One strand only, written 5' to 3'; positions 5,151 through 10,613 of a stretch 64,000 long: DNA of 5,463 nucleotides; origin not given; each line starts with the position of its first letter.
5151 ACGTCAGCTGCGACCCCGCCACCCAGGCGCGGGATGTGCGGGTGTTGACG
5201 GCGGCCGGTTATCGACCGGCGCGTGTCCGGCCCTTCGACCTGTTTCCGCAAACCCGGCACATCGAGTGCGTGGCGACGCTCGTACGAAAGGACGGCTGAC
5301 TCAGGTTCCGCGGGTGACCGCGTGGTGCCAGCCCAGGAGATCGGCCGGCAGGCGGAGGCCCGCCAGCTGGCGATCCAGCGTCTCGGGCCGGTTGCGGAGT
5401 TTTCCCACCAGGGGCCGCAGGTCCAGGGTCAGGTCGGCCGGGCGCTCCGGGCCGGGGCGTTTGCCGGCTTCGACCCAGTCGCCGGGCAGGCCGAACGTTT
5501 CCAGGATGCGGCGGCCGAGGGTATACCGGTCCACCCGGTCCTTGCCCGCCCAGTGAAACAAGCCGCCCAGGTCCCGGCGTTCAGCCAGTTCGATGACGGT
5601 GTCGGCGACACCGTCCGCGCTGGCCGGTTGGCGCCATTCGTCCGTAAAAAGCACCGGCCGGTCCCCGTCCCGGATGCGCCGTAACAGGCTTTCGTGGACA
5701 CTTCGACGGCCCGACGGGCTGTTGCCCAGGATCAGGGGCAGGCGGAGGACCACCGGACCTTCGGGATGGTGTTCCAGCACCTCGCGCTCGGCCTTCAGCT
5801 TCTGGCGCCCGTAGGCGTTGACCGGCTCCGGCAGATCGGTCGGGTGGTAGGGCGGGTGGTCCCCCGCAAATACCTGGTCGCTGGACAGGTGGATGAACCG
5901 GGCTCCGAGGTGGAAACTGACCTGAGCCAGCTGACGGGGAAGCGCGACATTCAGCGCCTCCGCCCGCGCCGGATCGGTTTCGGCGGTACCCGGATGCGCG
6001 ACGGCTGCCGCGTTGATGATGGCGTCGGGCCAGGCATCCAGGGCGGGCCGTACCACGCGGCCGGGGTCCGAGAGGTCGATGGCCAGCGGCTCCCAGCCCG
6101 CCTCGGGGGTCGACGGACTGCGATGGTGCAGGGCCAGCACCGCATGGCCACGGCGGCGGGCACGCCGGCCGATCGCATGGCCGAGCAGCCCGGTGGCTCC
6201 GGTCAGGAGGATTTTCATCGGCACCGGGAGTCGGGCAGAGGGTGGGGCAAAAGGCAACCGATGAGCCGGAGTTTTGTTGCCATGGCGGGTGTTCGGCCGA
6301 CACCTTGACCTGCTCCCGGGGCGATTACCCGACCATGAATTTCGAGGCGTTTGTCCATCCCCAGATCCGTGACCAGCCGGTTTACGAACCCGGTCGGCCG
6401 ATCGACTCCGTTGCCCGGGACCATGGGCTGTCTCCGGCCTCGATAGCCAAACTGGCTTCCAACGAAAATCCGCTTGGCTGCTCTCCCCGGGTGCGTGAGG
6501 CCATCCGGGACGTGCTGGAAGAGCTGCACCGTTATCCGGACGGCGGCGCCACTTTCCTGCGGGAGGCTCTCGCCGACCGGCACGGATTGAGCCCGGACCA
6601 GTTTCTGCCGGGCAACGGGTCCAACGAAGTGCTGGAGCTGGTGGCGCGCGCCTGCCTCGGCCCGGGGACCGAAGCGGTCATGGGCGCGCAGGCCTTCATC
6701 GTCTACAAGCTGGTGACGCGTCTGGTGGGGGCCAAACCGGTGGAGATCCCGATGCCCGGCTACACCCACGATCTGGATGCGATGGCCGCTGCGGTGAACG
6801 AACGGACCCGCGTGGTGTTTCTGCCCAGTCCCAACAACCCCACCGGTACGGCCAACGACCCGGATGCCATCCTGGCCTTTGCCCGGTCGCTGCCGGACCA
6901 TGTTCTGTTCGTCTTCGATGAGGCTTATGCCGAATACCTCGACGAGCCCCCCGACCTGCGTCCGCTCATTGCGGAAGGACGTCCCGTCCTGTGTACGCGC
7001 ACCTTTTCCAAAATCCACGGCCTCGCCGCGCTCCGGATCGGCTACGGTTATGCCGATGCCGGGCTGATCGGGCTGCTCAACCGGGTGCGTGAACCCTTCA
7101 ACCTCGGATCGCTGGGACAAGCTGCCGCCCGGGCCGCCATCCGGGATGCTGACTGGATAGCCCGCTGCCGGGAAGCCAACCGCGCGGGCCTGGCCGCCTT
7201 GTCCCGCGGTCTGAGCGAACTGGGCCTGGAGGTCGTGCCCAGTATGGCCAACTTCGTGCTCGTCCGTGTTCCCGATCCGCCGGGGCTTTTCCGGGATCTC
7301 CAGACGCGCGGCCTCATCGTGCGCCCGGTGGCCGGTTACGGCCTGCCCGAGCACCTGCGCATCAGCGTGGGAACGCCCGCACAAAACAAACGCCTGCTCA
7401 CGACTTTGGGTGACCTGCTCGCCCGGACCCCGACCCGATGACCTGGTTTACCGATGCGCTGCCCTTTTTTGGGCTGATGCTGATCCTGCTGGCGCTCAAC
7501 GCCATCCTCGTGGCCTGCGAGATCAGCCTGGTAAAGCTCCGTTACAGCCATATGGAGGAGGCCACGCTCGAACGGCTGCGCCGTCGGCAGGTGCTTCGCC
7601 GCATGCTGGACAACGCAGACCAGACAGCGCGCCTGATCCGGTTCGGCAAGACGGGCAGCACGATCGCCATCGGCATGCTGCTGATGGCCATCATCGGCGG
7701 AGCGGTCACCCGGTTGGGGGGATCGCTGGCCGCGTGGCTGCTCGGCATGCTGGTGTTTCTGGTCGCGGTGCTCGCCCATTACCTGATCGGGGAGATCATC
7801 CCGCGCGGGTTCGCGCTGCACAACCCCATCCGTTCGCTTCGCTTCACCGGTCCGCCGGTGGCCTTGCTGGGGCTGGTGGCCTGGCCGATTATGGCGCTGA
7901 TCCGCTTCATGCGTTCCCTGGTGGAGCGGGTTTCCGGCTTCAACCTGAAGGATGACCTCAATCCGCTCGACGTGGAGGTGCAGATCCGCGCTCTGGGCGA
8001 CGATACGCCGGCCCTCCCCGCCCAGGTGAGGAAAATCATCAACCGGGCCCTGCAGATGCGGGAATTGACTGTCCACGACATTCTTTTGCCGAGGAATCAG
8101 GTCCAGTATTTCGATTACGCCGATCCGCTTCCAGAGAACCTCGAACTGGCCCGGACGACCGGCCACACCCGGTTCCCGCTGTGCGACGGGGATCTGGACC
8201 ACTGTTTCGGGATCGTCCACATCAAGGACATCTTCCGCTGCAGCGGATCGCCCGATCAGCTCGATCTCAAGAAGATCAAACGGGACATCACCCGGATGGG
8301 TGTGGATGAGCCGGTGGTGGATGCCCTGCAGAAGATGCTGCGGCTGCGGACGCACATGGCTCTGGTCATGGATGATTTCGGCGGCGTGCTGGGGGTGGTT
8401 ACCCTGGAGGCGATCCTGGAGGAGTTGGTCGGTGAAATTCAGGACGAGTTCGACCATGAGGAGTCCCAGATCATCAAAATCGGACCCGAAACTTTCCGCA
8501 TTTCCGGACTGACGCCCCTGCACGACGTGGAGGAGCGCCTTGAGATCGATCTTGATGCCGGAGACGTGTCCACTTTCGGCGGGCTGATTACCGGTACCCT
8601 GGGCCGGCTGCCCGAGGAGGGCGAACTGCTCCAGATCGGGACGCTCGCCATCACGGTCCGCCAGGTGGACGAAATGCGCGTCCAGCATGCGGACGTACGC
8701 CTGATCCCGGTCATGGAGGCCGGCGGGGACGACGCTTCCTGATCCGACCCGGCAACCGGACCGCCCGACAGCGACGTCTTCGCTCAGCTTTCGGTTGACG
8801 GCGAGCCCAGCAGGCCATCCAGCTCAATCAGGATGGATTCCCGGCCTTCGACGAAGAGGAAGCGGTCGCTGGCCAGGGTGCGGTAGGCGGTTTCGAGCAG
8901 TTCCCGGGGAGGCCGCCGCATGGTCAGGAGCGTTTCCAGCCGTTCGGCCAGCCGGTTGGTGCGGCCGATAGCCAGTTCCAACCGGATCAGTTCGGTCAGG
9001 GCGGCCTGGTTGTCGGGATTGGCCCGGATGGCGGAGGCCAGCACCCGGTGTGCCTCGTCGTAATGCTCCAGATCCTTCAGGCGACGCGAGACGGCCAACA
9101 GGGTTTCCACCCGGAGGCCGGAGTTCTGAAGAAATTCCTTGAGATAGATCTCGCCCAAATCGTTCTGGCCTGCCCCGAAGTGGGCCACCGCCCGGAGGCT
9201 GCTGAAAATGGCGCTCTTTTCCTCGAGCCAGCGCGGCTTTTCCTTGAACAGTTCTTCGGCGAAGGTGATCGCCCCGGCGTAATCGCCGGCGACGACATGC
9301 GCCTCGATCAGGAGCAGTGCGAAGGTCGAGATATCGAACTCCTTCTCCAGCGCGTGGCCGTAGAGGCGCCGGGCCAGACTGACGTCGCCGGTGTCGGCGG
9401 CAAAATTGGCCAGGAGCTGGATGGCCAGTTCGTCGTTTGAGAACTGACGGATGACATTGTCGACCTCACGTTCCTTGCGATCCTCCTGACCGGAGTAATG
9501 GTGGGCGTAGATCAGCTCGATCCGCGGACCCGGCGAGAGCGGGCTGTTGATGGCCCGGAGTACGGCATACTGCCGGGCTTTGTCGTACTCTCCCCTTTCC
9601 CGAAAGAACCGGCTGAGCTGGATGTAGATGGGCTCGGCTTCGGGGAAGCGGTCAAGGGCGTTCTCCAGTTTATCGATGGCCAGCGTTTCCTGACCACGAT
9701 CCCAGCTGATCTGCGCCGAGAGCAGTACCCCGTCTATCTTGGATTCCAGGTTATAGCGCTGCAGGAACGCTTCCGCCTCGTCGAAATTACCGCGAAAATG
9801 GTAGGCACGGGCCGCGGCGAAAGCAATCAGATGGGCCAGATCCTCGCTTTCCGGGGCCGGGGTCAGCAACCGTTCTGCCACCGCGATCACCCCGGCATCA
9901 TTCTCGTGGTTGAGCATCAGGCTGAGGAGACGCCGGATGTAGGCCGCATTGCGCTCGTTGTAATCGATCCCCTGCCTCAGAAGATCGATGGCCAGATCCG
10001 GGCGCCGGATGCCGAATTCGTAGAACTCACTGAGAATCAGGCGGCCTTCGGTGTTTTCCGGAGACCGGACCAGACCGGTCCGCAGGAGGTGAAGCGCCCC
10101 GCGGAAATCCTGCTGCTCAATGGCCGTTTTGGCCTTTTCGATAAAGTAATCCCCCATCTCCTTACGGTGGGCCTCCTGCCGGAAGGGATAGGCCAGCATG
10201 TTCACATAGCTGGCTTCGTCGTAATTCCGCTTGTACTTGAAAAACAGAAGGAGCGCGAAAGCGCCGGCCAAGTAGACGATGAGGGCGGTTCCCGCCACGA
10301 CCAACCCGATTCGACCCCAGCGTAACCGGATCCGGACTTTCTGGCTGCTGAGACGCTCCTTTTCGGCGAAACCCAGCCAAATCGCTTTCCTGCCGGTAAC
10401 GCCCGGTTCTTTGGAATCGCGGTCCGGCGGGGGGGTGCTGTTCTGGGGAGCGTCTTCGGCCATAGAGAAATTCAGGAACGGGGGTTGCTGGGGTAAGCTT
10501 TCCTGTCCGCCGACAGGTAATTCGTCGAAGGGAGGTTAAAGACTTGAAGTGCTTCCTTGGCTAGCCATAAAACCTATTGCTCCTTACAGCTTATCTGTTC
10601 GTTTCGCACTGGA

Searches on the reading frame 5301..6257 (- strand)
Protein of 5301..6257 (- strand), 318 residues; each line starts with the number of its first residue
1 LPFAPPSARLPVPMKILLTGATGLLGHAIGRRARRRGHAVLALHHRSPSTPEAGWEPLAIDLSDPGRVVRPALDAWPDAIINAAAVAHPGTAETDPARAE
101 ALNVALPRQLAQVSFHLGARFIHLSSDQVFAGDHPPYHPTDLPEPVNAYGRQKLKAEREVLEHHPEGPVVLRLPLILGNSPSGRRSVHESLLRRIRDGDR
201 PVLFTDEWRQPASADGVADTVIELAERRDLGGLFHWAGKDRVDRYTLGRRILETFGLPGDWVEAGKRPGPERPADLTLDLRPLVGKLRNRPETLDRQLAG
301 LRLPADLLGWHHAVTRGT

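Call 49: search_protein_families(library=pfam, proteins=[window:5301-6257:-], max_evalue=0.00001)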
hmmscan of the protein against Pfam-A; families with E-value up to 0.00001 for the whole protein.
window:5301-6257:- (318 aa): 3 families
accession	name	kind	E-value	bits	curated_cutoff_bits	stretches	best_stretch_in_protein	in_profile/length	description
PF04321.23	RmlD_sub_bind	-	2.3e-45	155.4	27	1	14-268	1-244/287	RmlD substrate binding domain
PF01370.27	Epimerase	-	3.2e-28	99.2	20.9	1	16-227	1-227/240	NAD dependent epimerase/dehydratase family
PF16363.11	GDP_Man_Dehyd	-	6.2e-06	26.3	27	0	17-185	1-188/332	GDP-mannose 4,6 dehydratase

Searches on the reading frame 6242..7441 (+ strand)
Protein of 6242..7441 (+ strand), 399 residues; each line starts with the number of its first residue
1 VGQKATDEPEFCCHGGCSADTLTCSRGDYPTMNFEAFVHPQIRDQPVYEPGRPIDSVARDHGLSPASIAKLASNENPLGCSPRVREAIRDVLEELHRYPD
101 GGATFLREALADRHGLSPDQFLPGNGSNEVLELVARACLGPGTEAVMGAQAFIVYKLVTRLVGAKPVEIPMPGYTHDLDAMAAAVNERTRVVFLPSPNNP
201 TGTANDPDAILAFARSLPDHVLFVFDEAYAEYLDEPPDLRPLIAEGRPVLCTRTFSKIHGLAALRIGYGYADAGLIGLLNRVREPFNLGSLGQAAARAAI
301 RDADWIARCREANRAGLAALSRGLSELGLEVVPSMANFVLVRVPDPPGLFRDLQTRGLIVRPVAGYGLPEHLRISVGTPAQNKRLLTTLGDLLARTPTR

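Call 49: search_protein_families(library=pfam, proteins=[window:6242-7441:+], max_evalue=0.00001)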
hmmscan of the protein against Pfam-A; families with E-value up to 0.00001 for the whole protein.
window:6242-7441:+ (399 aa): 1 family
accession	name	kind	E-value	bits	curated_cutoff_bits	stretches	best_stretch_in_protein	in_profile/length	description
PF00155.27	Aminotran_1_2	-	1.2e-56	193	19.7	1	69-388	4-360/361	Aminotransferase class I and II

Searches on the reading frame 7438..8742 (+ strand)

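Call 49: search_protein_families(library=pfam, proteins=[window:7438-8742:+], max_evalue=0.00001)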
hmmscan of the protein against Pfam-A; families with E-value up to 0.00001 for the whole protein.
window:7438-8742:+ (434 aa): 3 families
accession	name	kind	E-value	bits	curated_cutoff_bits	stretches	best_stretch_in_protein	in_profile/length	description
PF01595.25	CNNM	-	4.8e-22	78.9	28.4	1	13-176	2-157/181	Cyclin M transmembrane N-terminal domain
PF03471.22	CorC_HlyC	-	6e-17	61.9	27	1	347-422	2-79/81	Transporter associated domain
PF00571.33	CBS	-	8.9e-12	45.6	24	1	282-331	7-56/57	CBS domain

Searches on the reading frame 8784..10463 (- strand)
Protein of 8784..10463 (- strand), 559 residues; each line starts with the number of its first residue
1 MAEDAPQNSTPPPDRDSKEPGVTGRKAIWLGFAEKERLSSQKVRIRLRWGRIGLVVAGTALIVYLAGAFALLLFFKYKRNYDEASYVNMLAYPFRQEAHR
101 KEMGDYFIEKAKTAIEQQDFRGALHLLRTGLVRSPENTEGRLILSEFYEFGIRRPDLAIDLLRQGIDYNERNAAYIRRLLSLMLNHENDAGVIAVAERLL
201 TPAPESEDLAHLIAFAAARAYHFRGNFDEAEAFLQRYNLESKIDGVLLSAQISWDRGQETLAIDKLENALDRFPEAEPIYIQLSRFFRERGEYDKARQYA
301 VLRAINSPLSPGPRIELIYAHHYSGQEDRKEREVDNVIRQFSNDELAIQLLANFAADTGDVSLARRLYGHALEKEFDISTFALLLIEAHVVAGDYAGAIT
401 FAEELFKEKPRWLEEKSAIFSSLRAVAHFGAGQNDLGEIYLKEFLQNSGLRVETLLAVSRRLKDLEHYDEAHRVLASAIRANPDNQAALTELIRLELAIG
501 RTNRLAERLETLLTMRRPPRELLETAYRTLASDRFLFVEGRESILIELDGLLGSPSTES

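Call 49: search_protein_families(library=pfam, proteins=[window:8784-10463:-], max_evalue=0.00001)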
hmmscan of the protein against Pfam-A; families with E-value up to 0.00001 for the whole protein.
window:8784-10463:- (559 aa): 4 families
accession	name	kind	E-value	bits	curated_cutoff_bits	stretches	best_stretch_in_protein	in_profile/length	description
PF14559.12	TPR_19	-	8.5e-22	77.7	25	0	466-504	5-43/68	Tetratricopeptide repeat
PF13428.12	TPR_14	-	7.3e-17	60.6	23.5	0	453-495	2-44/44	Tetratricopeptide repeat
PF13432.12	TPR_16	-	4.2e-16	59.5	32.7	0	461-501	6-46/65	Tetratricopeptide repeat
PF07719.23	TPR_2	-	6.8e-09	35.6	27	0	458-485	7-34/34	Tetratricopeptide repeat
